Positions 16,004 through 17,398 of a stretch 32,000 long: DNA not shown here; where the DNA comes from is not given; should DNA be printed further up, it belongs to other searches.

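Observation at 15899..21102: A ~5.1-kb segment downstream of tRNA-Leu(CAA), bounded by a 29-nt direct repeat of the tRNA 3' end: an integrase-less integrated island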

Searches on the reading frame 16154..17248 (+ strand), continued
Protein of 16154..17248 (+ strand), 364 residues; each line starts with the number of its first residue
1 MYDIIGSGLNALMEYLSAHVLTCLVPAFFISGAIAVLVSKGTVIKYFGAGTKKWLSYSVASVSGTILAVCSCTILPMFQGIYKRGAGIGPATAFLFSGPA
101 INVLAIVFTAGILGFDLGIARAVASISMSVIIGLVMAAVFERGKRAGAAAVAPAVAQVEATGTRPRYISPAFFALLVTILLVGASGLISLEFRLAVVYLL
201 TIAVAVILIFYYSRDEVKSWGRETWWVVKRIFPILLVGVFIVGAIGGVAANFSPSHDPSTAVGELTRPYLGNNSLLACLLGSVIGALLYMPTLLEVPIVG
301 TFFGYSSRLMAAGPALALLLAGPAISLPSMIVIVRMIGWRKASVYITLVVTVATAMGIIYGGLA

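Call 59: find_encoding_contigs(protein=P0245, flank=10000, max_places=2)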
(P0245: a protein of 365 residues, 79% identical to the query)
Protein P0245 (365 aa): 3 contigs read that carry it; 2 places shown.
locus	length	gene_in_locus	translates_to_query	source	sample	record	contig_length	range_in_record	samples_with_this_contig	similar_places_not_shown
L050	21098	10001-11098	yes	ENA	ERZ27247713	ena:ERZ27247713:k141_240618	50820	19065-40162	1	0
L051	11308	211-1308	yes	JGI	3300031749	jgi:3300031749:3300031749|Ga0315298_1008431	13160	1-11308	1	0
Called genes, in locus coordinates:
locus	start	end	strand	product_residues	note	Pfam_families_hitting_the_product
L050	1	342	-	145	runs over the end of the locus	PF02826:2-Hacid_dh_C (weak), PF13241:NAD_binding_7, PF02254:TrkA_N (faint)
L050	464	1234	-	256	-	PF27030:AbpE_bact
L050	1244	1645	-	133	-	PF09383:NIL, PF13237:Fer4_10, PF00037:Fer4 (weak), PF12837:Fer4_6 (weak), PF14697:Fer4_21, PF12838:Fer4_7, PF13187:Fer4_9 (weak), PF00037:Fer4, +4 more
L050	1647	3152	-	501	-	PF01837:HcyBio, PF00571:CBS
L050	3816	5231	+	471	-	PF01435:Peptidase_M48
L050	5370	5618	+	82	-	PF00462:Glutaredoxin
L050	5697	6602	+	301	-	PF00890:FAD_binding_2 (faint), PF01134:GIDA (faint), PF01266:DAO (faint), PF01946:Thi4 (faint), PF03486:HI0933_like (faint), PF07992:Pyr_redox_2, PF13738:Pyr_redox_3, PF00070:Pyr_redox (weak), +2 more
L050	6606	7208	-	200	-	PF01209:Ubie_methyltran, PF13489:Methyltransf_23, PF02353:CMAS (weak), PF07021:MetW (weak), PF13847:Methyltransf_31, PF13649:Methyltransf_25, PF08241:Methyltransf_11, PF08242:Methyltransf_12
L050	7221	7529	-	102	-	PF02597:ThiS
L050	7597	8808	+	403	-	PF01571:GCV_T, PF08669:GCV_T_C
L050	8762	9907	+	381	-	PF00037:Fer4 (weak), PF12837:Fer4_6 (weak), PF13237:Fer4_10 (weak), PF14697:Fer4_21 (faint), PF12800:Fer4_4 (faint), PF13187:Fer4_9 (weak), PF04422:FrhB_FdhB_N, PF04432:FrhB_FdhB_C, +1 more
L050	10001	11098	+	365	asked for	PF03773:ArsP_1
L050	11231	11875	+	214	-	PF02596:DUF169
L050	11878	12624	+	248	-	PF02596:DUF169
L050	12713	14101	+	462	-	PF02310:B12-binding, PF04055:Radical_SAM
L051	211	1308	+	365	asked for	PF03773:ArsP_1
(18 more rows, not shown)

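Call 66: search_protein_families(library=ncbifam, proteins=[window:16154-17248:+], max_evalue=0.001)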
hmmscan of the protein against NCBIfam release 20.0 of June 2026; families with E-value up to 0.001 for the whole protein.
window:16154-17248:+ (364 aa): 2 families
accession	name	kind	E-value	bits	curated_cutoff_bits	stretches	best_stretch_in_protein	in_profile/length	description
NF040736.1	efflux_SaoE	equivalog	1.5e-22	80.3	325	2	22-137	20-133/352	efflux transporter SaoE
NF033936.1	CuZnOut_SO0444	equivalog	2.2e-19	69.8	300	2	27-145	15-131/351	SO_0444 family Cu/Zn efflux transporter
